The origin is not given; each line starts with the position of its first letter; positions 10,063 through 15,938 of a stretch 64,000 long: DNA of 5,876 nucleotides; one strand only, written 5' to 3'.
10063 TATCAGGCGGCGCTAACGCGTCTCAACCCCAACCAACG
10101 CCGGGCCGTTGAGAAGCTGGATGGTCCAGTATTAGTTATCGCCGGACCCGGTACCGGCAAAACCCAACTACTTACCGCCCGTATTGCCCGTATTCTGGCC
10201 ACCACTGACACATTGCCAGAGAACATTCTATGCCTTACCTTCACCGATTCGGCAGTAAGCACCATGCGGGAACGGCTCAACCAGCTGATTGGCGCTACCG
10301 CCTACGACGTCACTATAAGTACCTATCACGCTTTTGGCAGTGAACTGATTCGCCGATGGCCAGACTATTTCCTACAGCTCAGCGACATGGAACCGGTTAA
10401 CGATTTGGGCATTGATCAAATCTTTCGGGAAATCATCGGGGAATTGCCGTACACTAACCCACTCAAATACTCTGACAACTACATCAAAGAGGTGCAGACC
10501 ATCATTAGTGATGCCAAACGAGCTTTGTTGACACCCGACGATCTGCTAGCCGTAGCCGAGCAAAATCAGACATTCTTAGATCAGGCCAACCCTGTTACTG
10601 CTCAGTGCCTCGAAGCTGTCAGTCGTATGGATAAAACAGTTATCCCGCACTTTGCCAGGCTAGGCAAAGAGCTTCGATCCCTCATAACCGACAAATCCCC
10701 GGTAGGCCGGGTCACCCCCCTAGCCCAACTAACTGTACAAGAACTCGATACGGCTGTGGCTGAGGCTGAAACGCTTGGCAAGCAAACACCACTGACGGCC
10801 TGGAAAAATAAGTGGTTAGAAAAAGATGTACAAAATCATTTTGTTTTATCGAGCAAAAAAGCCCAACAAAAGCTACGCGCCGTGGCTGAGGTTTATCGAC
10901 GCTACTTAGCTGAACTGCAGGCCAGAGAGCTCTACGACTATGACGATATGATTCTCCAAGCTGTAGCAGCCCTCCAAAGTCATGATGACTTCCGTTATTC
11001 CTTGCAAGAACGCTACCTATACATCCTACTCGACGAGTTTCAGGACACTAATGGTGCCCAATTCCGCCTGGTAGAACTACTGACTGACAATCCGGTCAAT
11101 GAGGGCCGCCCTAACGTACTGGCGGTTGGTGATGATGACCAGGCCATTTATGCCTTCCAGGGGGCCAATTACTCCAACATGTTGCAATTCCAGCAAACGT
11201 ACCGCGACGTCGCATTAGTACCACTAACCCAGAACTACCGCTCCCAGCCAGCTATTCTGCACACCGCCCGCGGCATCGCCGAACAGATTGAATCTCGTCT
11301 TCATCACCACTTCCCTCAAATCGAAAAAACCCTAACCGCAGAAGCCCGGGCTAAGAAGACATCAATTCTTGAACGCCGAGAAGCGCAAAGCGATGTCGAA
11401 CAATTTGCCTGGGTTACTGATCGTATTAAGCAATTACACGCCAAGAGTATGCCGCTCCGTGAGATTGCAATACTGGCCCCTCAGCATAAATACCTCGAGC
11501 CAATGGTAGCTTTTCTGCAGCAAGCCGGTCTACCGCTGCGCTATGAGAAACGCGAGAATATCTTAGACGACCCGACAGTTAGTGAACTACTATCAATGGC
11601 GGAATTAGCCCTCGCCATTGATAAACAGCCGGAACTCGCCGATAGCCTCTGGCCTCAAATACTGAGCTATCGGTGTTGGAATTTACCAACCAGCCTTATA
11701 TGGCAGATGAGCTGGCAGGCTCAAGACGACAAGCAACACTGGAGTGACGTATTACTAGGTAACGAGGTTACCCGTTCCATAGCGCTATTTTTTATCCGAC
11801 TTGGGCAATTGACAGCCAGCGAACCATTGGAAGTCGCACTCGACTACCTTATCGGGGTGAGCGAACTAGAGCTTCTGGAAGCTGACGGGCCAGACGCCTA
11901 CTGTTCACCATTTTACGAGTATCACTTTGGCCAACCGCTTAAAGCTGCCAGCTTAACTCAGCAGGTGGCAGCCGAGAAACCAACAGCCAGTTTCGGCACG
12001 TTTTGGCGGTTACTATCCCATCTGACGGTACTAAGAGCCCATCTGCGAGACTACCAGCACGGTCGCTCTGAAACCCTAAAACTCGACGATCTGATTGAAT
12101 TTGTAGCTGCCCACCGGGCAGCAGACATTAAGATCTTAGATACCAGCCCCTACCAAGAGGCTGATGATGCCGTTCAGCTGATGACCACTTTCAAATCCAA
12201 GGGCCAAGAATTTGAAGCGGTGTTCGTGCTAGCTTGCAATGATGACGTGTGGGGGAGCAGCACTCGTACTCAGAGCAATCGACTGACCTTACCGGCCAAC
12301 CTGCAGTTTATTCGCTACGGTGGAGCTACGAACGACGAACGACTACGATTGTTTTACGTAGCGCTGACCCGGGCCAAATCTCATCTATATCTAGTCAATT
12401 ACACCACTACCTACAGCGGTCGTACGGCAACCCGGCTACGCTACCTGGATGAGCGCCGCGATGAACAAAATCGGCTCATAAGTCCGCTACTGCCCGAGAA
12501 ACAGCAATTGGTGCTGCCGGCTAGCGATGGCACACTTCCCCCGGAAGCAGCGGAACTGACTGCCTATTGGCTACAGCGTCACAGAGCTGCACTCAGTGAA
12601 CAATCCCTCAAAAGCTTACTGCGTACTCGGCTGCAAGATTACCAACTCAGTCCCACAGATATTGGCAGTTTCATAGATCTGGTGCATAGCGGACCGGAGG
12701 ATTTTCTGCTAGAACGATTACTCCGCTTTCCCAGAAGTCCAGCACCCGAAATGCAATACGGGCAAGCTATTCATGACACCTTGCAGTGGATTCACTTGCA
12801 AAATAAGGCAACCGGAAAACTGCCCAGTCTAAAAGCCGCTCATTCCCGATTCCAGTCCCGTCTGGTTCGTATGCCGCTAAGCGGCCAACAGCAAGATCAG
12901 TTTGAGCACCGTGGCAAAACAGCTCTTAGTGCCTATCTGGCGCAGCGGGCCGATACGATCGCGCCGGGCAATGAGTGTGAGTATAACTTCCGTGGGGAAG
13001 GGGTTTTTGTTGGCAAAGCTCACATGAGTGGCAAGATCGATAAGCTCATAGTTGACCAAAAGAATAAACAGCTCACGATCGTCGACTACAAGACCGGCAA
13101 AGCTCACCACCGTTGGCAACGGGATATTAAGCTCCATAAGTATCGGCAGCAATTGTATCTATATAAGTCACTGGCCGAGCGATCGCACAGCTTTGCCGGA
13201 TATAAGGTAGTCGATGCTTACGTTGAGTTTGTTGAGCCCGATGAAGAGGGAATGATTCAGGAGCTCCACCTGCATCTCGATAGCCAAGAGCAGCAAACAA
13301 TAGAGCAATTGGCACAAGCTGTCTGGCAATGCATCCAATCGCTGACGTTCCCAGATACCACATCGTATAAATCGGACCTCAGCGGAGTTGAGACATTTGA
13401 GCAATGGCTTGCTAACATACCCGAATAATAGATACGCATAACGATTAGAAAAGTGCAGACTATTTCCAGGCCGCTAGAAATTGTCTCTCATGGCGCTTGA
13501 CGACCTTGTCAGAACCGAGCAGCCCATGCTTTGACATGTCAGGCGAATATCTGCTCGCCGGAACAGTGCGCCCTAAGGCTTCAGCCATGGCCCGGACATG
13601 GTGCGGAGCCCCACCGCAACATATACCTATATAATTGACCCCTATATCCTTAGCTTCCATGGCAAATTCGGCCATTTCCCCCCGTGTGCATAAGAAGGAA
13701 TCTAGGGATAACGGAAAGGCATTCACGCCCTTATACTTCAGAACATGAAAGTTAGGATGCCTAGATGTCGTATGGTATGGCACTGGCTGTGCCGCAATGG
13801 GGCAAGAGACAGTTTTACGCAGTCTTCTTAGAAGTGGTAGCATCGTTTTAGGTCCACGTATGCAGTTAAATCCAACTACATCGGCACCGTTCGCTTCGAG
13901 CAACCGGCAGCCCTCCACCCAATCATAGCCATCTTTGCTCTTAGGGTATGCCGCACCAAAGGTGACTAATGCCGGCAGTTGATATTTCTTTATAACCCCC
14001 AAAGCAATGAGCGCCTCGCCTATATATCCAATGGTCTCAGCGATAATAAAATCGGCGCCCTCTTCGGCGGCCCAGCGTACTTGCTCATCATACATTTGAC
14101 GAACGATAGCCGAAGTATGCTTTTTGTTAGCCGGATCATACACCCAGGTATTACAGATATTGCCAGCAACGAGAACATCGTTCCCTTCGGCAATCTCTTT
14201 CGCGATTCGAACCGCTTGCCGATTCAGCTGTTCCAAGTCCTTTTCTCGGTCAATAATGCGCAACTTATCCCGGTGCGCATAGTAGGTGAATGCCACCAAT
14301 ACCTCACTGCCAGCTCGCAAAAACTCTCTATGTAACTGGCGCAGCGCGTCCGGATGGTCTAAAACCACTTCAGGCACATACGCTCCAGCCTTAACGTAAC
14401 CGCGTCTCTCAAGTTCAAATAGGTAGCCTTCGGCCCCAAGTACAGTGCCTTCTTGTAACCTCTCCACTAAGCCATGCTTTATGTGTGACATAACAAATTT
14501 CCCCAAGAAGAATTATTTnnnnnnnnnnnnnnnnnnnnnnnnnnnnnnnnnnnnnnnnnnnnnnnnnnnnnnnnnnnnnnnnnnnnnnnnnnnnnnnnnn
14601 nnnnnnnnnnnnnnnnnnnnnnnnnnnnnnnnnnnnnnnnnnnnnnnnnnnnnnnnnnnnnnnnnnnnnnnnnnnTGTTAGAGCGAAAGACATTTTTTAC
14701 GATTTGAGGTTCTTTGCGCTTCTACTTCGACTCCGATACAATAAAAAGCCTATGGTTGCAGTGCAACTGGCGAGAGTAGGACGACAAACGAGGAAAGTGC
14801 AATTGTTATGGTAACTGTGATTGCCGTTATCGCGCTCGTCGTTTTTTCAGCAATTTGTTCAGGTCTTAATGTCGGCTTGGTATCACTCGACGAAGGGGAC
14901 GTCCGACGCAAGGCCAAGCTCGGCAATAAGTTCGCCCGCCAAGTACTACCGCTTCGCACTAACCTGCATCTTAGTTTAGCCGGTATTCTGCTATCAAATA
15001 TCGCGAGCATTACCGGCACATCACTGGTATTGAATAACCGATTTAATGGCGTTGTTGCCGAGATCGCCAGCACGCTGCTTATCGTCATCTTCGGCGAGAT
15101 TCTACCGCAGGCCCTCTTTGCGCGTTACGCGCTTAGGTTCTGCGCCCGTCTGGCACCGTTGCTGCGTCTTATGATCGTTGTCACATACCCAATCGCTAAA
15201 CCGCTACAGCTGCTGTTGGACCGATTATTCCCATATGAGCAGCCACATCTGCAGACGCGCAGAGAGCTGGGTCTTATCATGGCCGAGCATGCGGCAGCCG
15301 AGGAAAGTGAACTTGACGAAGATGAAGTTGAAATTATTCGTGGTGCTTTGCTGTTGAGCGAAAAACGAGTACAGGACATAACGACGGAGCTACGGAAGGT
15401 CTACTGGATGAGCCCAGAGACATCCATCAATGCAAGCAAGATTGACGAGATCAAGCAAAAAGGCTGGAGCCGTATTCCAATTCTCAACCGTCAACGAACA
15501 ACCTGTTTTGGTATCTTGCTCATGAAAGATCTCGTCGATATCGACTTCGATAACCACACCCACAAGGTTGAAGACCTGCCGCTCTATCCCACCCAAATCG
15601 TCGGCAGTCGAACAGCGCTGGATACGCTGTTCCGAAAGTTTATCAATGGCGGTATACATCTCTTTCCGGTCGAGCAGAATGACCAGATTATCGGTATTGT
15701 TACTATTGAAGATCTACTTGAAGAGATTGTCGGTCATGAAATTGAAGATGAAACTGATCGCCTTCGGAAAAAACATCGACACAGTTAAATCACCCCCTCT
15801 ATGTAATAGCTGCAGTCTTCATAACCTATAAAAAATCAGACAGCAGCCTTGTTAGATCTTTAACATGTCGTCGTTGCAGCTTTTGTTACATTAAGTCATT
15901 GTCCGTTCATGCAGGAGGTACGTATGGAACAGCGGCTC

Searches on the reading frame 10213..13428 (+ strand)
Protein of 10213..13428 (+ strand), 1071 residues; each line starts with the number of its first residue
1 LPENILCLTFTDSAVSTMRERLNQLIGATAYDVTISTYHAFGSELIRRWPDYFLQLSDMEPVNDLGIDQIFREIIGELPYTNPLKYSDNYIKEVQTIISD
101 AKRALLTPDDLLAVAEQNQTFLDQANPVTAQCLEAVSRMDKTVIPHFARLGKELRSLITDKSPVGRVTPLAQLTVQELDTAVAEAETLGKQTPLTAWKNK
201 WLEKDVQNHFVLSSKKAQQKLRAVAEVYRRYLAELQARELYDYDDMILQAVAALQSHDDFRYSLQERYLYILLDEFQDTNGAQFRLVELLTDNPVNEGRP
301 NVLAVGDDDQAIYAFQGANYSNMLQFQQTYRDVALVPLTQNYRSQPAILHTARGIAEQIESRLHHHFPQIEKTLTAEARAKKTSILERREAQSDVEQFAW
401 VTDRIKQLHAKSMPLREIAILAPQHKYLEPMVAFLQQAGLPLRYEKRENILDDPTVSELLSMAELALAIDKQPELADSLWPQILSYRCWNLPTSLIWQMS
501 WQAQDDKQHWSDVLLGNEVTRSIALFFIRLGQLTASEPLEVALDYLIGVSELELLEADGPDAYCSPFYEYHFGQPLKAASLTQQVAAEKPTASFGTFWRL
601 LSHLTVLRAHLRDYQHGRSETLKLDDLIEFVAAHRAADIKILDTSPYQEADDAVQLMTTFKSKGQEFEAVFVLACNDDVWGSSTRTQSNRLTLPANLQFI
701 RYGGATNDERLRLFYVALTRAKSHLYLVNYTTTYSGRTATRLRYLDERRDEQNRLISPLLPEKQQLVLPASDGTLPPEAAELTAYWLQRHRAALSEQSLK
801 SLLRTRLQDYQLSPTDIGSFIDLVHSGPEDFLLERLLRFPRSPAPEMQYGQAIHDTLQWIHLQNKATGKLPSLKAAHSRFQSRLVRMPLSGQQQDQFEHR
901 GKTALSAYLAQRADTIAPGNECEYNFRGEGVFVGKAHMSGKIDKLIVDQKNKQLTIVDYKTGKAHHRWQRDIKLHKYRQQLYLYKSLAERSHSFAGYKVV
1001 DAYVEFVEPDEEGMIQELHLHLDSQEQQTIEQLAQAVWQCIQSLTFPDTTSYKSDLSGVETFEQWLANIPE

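Call 72: search_protein_families(library=pfam, proteins=[window:10213-13428:+], max_evalue=0.001)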
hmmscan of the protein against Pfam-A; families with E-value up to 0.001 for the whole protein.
window:10213-13428:+ (1071 aa): 5 families
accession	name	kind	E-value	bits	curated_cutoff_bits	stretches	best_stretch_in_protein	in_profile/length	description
PF00580.27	UvrD-helicase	-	9.4e-45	153.8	23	1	2-330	45-270/271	UvrD/REP helicase N-terminal domain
PF13361.12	UvrD_C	-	5.4e-24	85.7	25.6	1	338-728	3-346/350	UvrD-like helicase C-terminal domain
PF12705.13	PDDEXK_1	-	5e-16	59.8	22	1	825-1045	11-225/247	PD-(D/E)XK nuclease superfamily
PF13538.12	UvrD_C_2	-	6.2e-09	36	27.4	1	707-728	31-52/52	UvrD-like helicase C-terminal domain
PF13245.12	AAA_19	-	6.3e-09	36.6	25.1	1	4-315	43-133/134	AAA domain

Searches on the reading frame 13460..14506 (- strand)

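Call 72: search_protein_families(library=pfam, proteins=[window:13460-14506:-], max_evalue=0.001)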
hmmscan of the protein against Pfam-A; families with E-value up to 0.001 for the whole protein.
window:13460-14506:- (348 aa): 1 family
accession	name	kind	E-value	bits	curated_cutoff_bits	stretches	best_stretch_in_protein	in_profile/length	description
PF02574.22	S-methyl_trans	-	5.5e-42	145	22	1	44-311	23-283/283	Homocysteine S-methyltransferase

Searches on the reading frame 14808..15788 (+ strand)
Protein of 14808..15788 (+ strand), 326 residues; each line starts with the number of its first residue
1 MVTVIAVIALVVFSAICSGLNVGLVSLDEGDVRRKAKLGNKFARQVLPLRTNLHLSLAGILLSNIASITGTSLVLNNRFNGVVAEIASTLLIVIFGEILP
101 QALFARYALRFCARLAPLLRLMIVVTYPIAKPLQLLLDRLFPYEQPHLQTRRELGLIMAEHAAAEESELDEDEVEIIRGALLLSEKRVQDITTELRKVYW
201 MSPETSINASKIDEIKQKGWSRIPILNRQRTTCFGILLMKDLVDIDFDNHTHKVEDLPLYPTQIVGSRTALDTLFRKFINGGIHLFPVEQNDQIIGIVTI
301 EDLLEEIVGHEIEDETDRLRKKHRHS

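Call 41: search_protein_families(library=pfam, proteins=[window:14808-15788:+], max_evalue=0.001)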
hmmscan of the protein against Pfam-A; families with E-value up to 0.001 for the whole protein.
window:14808-15788:+ (326 aa): 2 families
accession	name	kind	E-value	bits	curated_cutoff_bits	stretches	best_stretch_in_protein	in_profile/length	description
PF01595.25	CNNM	-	9.4e-33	113.8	28.4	1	6-166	2-176/181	Cyclin M transmembrane N-terminal domain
PF00571.33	CBS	-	1.2e-08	35.6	24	1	262-308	9-56/57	CBS domain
